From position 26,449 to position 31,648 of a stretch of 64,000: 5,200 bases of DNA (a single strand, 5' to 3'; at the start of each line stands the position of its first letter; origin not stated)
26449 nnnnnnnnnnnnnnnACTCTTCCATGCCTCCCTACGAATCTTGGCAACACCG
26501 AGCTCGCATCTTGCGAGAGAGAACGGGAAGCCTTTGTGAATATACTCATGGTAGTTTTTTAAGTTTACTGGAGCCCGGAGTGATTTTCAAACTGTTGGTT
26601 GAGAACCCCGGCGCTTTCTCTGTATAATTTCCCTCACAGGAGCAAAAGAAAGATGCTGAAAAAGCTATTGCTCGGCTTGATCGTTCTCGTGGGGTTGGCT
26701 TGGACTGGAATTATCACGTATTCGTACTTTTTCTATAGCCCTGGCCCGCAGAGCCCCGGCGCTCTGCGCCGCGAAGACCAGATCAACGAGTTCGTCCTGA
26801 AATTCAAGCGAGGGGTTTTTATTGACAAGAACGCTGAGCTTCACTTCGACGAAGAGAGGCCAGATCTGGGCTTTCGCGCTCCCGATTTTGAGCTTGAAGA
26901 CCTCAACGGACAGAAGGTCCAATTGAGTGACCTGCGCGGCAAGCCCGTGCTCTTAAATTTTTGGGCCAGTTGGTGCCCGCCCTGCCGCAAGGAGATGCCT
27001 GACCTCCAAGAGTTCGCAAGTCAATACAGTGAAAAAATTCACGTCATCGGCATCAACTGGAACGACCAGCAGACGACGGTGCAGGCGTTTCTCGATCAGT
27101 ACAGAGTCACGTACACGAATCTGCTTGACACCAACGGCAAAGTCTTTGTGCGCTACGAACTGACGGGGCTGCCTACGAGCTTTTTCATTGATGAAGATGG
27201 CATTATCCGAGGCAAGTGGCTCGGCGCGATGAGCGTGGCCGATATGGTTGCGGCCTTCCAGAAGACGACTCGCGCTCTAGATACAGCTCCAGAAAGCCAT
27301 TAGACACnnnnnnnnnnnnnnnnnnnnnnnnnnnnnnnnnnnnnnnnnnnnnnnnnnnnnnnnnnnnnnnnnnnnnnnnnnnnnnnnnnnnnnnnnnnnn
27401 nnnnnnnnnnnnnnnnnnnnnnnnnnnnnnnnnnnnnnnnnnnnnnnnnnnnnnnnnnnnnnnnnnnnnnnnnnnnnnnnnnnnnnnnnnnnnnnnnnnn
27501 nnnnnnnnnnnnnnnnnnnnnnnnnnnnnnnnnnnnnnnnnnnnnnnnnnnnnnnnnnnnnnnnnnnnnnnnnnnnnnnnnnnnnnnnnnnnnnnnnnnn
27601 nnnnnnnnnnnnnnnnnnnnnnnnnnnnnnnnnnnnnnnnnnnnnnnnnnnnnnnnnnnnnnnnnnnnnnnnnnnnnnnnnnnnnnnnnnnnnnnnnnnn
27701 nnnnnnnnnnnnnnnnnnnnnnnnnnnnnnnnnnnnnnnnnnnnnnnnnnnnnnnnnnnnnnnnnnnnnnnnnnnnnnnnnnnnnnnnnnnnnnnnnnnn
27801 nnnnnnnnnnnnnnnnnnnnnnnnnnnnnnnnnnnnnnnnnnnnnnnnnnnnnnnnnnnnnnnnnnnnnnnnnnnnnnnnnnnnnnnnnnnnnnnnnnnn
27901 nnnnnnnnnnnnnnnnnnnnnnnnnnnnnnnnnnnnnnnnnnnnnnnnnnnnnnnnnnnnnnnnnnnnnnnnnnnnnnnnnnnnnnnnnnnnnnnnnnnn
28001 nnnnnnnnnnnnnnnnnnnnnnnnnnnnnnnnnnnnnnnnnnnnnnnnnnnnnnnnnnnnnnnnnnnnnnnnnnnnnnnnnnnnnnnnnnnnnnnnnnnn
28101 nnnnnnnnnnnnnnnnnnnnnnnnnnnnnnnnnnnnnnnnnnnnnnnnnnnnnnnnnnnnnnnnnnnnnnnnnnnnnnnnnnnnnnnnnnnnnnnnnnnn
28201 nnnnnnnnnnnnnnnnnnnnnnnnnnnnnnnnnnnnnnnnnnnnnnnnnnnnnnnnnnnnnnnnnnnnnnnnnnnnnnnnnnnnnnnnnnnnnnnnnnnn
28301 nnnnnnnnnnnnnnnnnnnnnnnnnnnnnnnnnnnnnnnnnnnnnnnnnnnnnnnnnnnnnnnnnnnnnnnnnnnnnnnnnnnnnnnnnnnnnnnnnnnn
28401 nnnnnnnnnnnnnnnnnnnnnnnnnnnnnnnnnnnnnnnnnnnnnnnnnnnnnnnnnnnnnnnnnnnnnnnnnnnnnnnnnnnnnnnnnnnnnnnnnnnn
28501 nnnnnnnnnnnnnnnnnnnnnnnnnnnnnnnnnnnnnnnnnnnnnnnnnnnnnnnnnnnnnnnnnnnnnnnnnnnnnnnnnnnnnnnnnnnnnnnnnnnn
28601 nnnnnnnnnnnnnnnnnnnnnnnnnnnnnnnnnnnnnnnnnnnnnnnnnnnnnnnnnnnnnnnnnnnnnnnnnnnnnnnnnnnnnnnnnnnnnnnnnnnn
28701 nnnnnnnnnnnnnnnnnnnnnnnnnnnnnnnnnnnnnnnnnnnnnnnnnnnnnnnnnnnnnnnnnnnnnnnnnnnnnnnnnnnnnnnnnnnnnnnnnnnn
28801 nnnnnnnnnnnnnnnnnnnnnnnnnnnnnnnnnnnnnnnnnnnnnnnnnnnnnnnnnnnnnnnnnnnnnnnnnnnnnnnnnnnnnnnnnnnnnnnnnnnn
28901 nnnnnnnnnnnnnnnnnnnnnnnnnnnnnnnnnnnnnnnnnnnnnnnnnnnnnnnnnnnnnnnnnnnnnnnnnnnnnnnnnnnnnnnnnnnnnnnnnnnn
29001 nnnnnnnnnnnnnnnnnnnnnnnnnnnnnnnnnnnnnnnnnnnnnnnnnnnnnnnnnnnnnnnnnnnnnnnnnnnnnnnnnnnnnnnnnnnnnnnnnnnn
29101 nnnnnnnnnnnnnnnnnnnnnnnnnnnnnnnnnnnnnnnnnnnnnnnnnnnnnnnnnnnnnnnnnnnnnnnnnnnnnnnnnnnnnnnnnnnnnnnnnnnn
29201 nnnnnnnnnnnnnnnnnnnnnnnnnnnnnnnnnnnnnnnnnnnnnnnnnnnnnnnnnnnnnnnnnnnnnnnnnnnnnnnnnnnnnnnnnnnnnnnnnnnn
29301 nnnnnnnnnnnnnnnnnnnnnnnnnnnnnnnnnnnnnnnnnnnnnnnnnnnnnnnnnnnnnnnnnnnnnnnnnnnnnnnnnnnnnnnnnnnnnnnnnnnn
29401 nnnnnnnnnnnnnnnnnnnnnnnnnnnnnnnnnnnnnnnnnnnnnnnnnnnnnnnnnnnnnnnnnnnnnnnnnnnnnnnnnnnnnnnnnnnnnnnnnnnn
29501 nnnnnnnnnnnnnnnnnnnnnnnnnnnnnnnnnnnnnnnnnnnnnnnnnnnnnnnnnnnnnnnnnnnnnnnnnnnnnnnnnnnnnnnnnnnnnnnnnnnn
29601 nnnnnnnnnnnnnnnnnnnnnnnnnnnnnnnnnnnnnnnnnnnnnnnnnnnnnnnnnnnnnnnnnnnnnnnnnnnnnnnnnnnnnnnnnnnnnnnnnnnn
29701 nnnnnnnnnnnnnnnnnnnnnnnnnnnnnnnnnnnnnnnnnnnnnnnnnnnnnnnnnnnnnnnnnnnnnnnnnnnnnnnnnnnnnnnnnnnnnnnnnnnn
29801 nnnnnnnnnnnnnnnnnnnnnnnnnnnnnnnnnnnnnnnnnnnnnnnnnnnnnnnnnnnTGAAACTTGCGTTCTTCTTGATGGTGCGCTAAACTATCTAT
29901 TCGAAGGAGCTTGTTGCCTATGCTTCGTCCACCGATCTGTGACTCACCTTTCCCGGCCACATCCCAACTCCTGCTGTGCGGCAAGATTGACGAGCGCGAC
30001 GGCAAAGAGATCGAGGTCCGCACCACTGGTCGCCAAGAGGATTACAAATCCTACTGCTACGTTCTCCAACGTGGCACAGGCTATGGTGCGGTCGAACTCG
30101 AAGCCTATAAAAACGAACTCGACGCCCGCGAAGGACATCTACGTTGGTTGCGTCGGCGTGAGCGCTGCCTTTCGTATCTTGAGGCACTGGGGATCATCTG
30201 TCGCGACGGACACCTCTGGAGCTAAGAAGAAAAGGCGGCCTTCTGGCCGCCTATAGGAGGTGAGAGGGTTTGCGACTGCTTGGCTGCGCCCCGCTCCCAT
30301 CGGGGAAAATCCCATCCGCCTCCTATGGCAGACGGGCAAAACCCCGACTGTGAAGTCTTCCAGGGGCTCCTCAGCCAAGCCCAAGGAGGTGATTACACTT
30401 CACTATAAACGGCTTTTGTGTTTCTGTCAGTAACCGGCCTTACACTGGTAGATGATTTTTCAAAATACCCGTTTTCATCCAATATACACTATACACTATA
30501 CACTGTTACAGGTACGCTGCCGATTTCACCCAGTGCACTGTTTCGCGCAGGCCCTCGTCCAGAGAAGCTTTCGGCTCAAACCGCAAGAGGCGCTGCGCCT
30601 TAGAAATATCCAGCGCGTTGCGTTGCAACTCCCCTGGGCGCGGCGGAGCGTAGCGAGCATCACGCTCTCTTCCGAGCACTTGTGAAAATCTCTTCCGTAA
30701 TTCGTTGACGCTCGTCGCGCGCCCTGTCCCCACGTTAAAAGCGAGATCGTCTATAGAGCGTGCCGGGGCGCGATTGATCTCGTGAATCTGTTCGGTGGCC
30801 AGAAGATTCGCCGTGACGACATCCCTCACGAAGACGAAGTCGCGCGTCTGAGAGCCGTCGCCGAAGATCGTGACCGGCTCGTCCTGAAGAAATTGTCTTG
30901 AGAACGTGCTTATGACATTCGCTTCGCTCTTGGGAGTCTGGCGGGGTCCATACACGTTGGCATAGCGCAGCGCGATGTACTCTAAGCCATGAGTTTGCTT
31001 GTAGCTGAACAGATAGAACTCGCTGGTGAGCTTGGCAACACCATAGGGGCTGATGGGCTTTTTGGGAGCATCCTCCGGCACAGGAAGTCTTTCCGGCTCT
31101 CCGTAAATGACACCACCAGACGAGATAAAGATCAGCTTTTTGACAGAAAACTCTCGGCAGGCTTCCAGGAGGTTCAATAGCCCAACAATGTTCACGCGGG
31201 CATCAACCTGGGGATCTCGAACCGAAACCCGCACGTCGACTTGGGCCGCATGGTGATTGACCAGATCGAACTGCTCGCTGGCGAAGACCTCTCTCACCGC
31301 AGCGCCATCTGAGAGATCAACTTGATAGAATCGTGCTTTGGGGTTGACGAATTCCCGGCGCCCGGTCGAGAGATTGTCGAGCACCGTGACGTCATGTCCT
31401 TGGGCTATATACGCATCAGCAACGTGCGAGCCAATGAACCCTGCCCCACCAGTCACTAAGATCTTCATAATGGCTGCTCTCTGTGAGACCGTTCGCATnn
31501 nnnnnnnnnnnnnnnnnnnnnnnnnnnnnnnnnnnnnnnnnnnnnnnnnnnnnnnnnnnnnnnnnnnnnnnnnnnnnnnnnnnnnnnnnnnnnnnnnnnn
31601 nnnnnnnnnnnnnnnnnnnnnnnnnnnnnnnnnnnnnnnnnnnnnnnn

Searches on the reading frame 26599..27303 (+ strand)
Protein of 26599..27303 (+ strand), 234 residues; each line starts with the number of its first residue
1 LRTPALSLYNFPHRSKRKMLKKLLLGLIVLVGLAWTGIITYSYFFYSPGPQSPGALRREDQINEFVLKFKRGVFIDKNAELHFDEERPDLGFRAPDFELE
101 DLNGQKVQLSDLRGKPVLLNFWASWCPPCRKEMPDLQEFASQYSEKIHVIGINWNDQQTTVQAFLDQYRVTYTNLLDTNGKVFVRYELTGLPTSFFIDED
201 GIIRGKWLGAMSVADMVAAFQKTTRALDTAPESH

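Call 34: search_protein_families(library=pfam, proteins=[window:26599-27303:+], max_evalue=0.001)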
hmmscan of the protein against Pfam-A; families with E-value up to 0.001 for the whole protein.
window:26599-27303:+ (234 aa): 7 families
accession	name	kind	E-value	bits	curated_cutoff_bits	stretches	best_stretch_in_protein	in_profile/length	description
PF00578.27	AhpC-TSA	-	4.5e-32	111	26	1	91-204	2-122/124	AhpC/TSA family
PF08534.16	Redoxin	-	1.4e-28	100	26.6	1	92-216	4-144/148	Redoxin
PF13905.12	Thioredoxin_8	-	6.3e-14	52.5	27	1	114-202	1-93/94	Thioredoxin-like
PF00085.26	Thioredoxin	-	3e-11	43.7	23.5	1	114-163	18-67/103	Thioredoxin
PF13098.12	Thioredoxin_2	-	3.3e-11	43.9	27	1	113-218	4-102/104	Thioredoxin-like domain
PF02630.20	SCO1-SenC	-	0.00013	22.4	22.8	0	95-166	2-80/134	SCO1/SenC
PF00255.25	GSHPx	-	0.00047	20.1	27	1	96-154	3-61/108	Glutathione peroxidase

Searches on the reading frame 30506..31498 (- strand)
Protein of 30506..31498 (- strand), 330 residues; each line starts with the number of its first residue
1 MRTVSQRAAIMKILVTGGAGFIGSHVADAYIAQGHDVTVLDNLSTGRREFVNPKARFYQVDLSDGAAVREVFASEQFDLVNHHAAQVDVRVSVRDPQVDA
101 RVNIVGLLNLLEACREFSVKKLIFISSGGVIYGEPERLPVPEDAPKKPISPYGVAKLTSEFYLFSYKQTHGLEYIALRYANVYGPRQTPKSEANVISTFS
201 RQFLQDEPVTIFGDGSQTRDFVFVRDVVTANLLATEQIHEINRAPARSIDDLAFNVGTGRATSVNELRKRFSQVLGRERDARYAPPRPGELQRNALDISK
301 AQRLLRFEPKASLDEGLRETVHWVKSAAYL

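Call 34: search_protein_families(library=pfam, proteins=[window:30506-31498:-], max_evalue=0.001)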
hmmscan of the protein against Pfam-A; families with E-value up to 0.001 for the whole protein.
window:30506-31498:- (330 aa): 9 families
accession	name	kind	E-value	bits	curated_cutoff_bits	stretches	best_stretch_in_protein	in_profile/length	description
PF01370.27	Epimerase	-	7.8e-66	222.3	20.9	1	13-241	1-231/240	NAD dependent epimerase/dehydratase family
PF16363.11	GDP_Man_Dehyd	-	2.3e-57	195.4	27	1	14-320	1-332/332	GDP-mannose 4,6 dehydratase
PF01073.25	3Beta_HSD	-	1.7e-23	83.5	22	1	14-278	1-271/280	3-beta hydroxysteroid dehydrogenase/isomerase family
PF04321.23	RmlD_sub_bind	-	2.7e-20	73.1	27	1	11-214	1-178/287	RmlD substrate binding domain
PF02719.21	Polysacc_synt_2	-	3.2e-17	63.1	20.2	1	13-240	1-222/293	Polysaccharide biosynthesis protein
PF13460.12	NAD_binding_10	-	2.2e-09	37.9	27.2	1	17-184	1-148/184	NAD(P)H-binding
PF07993.18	NAD_binding_4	-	5.3e-08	32.8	20.1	1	74-190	86-210/258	Male sterility protein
PF00106.31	adh_short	-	0.00027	20.9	26.6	1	13-73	3-69/195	short chain dehydrogenase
PF05368.20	NmrA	-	0.00073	19.7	27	0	12-75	4-70/298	NmrA-like family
